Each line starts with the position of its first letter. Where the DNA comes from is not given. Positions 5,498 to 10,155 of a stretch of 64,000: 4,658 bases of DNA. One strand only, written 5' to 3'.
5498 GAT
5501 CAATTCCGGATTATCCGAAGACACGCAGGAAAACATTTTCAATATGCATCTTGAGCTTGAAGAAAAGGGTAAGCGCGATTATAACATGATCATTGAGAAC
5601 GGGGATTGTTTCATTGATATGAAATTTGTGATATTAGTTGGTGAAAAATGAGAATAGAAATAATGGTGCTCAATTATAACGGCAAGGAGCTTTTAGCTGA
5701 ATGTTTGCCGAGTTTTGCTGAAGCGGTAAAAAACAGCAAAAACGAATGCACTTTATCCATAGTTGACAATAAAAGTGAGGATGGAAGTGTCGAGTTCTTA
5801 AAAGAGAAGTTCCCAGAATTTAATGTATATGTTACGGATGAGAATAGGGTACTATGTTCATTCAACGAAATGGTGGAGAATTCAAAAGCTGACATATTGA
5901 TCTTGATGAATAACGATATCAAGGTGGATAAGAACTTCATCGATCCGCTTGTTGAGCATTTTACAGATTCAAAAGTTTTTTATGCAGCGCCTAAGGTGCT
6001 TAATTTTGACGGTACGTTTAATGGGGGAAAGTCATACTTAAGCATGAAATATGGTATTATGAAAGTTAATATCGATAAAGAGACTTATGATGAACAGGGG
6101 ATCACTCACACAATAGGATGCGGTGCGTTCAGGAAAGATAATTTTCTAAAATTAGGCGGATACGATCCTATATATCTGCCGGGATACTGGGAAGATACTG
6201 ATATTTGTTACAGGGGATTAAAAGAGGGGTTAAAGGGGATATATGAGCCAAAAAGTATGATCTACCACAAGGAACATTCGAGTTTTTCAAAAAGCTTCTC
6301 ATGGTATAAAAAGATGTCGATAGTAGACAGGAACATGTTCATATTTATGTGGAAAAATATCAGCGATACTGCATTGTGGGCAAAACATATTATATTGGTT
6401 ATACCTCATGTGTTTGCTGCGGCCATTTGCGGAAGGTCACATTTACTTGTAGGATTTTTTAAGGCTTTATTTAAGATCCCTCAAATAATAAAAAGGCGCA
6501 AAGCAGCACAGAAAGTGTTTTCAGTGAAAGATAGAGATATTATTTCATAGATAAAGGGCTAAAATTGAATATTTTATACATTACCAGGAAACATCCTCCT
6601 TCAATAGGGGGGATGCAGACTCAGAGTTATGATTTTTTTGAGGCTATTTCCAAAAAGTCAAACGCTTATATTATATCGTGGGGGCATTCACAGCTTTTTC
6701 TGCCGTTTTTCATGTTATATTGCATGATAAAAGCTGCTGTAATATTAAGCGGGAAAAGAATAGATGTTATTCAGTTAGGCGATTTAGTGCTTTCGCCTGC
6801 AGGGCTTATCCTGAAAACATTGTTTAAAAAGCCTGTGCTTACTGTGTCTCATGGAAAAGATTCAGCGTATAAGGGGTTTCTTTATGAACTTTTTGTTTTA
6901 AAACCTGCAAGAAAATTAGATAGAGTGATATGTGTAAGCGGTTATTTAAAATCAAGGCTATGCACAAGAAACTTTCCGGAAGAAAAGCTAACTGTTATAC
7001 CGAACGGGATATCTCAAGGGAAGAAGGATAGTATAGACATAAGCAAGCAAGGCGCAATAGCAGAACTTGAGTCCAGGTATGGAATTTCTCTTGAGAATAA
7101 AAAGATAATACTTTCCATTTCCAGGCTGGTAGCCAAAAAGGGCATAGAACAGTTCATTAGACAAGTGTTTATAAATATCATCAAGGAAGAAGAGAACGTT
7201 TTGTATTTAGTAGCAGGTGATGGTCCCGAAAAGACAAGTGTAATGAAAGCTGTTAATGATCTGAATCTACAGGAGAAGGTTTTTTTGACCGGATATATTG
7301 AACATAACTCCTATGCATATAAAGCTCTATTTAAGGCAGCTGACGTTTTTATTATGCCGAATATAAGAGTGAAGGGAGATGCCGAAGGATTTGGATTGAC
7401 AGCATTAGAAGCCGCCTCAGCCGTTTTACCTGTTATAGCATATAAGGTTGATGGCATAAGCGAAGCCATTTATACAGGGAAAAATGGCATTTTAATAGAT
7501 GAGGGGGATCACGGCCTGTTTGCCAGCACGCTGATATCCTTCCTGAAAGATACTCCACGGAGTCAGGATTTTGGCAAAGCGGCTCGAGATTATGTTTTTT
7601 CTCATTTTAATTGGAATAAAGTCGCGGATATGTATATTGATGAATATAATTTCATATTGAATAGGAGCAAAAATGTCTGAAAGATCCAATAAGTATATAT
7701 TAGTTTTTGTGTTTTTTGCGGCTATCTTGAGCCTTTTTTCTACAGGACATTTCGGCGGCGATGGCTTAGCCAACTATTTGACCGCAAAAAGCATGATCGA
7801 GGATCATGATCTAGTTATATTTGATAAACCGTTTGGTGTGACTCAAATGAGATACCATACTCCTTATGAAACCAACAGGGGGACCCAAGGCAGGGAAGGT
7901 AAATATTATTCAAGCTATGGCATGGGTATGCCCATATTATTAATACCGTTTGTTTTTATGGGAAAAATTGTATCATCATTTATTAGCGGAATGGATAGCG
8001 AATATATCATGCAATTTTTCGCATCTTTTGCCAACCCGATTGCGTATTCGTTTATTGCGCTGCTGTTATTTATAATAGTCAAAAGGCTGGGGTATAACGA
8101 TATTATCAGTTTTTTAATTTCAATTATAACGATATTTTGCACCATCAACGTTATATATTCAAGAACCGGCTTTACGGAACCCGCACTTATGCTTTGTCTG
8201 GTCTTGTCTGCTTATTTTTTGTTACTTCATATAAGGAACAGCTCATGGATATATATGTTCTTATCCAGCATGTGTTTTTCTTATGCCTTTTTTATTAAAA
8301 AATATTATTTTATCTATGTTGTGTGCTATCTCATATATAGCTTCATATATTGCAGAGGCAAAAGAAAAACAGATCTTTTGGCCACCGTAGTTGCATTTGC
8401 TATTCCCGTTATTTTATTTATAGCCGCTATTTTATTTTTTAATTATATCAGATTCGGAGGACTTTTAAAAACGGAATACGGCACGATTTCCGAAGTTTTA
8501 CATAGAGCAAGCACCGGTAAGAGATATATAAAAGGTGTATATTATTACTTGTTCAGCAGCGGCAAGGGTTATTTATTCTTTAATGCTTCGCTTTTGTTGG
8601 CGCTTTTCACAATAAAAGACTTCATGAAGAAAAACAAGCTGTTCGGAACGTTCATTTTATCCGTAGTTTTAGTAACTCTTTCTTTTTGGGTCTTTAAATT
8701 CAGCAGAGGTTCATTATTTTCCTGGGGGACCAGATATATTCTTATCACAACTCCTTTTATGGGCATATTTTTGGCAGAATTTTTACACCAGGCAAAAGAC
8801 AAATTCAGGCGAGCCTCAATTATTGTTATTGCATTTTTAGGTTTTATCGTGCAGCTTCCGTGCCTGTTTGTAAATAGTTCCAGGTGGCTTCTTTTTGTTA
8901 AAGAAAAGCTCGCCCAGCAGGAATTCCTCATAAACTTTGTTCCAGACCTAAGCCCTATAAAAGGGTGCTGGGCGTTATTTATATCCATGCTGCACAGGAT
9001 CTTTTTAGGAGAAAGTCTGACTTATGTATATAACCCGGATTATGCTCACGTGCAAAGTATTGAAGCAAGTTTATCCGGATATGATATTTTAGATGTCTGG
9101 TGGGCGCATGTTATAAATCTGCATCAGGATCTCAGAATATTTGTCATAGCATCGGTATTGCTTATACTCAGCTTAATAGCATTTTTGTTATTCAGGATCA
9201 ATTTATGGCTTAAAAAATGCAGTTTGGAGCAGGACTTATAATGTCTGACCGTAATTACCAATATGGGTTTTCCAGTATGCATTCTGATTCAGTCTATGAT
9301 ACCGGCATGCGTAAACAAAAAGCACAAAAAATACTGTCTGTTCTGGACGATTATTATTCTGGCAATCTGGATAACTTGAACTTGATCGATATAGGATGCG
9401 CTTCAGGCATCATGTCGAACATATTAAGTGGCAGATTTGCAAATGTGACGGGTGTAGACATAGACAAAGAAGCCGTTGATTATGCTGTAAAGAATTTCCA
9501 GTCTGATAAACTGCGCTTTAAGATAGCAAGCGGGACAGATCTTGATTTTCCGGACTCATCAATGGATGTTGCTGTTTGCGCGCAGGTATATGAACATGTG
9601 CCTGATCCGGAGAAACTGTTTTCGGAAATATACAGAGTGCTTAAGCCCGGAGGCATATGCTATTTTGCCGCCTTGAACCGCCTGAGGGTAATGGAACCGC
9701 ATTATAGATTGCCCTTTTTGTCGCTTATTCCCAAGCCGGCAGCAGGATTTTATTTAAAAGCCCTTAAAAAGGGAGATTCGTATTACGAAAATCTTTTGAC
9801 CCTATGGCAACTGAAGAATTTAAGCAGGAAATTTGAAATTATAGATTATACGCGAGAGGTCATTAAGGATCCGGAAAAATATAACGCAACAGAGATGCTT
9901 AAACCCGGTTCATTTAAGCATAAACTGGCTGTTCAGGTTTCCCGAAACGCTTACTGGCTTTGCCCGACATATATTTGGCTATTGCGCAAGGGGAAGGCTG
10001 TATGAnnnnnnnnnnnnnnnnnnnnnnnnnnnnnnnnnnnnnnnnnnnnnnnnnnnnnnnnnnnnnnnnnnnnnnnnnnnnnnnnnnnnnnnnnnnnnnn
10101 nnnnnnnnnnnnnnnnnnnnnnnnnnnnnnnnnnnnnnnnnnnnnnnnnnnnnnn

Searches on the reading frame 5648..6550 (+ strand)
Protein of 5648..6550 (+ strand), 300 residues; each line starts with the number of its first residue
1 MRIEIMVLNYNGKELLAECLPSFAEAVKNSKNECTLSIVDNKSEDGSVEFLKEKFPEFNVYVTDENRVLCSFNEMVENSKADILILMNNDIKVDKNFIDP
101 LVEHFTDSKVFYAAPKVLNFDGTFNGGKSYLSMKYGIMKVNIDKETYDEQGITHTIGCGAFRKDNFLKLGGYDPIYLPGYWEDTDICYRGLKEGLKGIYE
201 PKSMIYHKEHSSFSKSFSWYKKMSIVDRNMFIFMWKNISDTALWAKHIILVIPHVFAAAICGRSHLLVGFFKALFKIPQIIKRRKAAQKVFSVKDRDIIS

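Call 35: search_protein_families(library=pfam, proteins=[window:5648-6550:+], max_evalue=0.00001)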
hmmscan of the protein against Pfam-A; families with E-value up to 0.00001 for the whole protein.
window:5648-6550:+ (300 aa): 2 families
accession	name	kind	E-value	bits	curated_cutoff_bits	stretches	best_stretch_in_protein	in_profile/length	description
PF00535.33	Glycos_transf_2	-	3.8e-13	50.2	23.3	1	5-161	2-158/168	Glycosyl transferase family 2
PF13641.12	Glyco_tranf_2_3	-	2.7e-06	28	27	1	3-217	3-221/230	Glycosyltransferase like family 2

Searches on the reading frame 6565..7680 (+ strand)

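Call 35: search_protein_families(library=pfam, proteins=[window:6565-7680:+], max_evalue=0.00001)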
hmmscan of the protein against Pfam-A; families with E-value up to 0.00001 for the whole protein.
window:6565-7680:+ (371 aa): 4 families
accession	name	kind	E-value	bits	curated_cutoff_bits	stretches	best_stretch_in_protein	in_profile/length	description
PF00534.26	Glycos_transf_1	-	2.3e-33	115.6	26.4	1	177-342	13-171/172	Glycosyl transferases group 1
PF13692.12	Glyco_trans_1_4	-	8.7e-27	94.6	27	1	180-329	2-142/142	Glycosyl transferases group 1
PF13439.12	Glyco_transf_4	-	3.3e-12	47.2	28.5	1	46-149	53-166/170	Glycosyltransferase Family 4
PF20706.3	GT4-conflict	-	7.2e-06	25.7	26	1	228-304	250-322/385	Family 4 Glycosyltransferase in conflict systems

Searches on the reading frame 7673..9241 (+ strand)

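Call 35: search_protein_families(library=pfam, proteins=[window:7673-9241:+], max_evalue=0.00001)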
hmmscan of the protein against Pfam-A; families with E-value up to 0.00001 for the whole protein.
window:7673-9241:+ (522 aa): 0 families

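Call 39: search_protein_families(library=ncbifam, proteins=[window:7673-9241:+], max_evalue=0.01)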
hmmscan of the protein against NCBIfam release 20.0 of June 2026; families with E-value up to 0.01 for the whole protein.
window:7673-9241:+ (522 aa): 1 family
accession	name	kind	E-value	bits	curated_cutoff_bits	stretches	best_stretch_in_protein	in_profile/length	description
NF047440.1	LA3751_2_3_fam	subfamily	7.2e-15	54.8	200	1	10-413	6-393/460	LA_3751/LA_3752 family putative glycosyltransferase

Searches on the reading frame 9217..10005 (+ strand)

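Call 35: search_protein_families(library=pfam, proteins=[window:9217-10005:+], max_evalue=0.00001)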
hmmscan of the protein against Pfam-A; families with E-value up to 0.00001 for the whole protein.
window:9217-10005:+ (262 aa): 7 families
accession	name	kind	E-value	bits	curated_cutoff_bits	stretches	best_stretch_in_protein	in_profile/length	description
PF08241.18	Methyltransf_11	-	6e-27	94.6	21.2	1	57-150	1-95/95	Methyltransferase domain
PF13649.12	Methyltransf_25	-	5.7e-21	75.5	27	1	57-146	2-97/97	Methyltransferase domain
PF13847.12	Methyltransf_31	-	1.6e-19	70.5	27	1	52-154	3-113/145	Methyltransferase domain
PF13489.12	Methyltransf_23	-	2.6e-19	70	27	1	45-155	19-121/164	Methyltransferase domain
PF08242.18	Methyltransf_12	-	2.4e-15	57.5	30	1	57-147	1-97/98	Methyltransferase domain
PF01209.24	Ubie_methyltran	-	2.5e-09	37.3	20.1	1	49-160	44-163/233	ubiE/COQ5 methyltransferase family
PF06325.19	PrmA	-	2.3e-08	34.3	22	1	40-149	152-257/296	Ribosomal protein L11 methyltransferase (PrmA)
